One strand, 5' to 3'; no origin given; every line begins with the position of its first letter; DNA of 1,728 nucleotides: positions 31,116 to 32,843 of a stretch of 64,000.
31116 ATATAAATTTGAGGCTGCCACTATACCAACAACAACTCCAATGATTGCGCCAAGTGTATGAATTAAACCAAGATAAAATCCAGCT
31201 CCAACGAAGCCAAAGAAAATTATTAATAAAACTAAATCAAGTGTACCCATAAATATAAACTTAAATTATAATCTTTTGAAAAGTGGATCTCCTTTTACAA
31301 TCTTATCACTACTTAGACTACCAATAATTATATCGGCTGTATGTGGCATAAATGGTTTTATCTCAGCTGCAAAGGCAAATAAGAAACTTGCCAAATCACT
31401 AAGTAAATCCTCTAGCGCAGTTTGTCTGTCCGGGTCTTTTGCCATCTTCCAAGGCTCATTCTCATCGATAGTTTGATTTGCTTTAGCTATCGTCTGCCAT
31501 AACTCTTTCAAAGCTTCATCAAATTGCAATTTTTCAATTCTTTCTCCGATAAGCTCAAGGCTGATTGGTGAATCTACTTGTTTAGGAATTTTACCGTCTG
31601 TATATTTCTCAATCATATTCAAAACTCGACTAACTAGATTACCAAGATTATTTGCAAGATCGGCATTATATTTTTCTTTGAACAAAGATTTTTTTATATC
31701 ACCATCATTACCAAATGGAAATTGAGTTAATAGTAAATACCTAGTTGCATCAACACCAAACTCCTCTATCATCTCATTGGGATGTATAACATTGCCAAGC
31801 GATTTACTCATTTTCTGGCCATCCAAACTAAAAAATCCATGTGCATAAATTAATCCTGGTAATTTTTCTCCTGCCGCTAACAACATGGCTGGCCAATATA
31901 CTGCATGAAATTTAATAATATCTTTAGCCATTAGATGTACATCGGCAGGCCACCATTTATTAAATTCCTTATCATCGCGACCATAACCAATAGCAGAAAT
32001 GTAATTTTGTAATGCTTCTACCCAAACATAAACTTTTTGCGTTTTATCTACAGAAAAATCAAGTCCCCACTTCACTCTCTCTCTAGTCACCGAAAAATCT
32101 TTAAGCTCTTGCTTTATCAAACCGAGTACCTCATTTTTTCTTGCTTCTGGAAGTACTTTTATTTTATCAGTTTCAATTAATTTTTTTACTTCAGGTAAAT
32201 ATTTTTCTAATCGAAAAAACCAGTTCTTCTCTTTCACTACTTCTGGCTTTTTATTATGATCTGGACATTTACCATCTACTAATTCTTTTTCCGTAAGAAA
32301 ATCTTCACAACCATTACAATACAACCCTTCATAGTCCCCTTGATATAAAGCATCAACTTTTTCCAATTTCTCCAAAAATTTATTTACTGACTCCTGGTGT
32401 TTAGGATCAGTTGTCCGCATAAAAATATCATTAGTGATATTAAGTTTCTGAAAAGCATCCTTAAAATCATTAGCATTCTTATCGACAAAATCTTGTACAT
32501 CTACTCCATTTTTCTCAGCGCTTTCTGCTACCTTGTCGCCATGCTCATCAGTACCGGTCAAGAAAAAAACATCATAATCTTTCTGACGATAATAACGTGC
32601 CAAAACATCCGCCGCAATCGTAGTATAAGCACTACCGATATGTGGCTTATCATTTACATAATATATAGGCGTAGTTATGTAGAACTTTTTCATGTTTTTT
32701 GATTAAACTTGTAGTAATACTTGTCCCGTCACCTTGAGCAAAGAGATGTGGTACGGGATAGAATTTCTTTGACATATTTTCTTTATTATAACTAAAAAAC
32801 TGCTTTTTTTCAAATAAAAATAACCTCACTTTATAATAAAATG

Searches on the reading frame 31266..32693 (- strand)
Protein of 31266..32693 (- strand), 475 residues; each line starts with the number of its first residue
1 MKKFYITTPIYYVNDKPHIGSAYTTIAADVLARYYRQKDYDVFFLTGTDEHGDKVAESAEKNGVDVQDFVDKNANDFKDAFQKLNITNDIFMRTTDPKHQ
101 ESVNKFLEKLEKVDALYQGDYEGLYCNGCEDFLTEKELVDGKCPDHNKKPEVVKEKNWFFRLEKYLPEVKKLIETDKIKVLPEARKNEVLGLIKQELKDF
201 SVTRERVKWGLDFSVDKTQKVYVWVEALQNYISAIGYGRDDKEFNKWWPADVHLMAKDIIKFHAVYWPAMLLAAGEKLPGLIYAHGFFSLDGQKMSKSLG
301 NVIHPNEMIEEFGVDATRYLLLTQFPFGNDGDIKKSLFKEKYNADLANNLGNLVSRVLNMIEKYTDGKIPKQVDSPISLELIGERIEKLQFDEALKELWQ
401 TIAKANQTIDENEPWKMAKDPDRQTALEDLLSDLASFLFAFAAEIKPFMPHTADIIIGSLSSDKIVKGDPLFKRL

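Call 44: search_protein_families(library=pfam, proteins=[window:31266-32693:-], max_evalue=0.00001)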
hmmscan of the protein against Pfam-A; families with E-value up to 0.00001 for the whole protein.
window:31266-32693:- (475 aa): 3 families
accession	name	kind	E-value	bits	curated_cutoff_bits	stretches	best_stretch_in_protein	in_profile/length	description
PF09334.17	tRNA-synt_1g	-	2.6e-106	356.1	20.1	2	147-358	173-391/391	tRNA synthetases class I (M)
PF00133.28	tRNA-synt_1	-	1.2e-31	110.4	22.7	2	2-214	23-244/414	tRNA synthetases class I (I, L, M and V)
PF01406.26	tRNA-synt_1e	-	1.5e-20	74.2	27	2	13-122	19-127/301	tRNA synthetases class I (C) catalytic domain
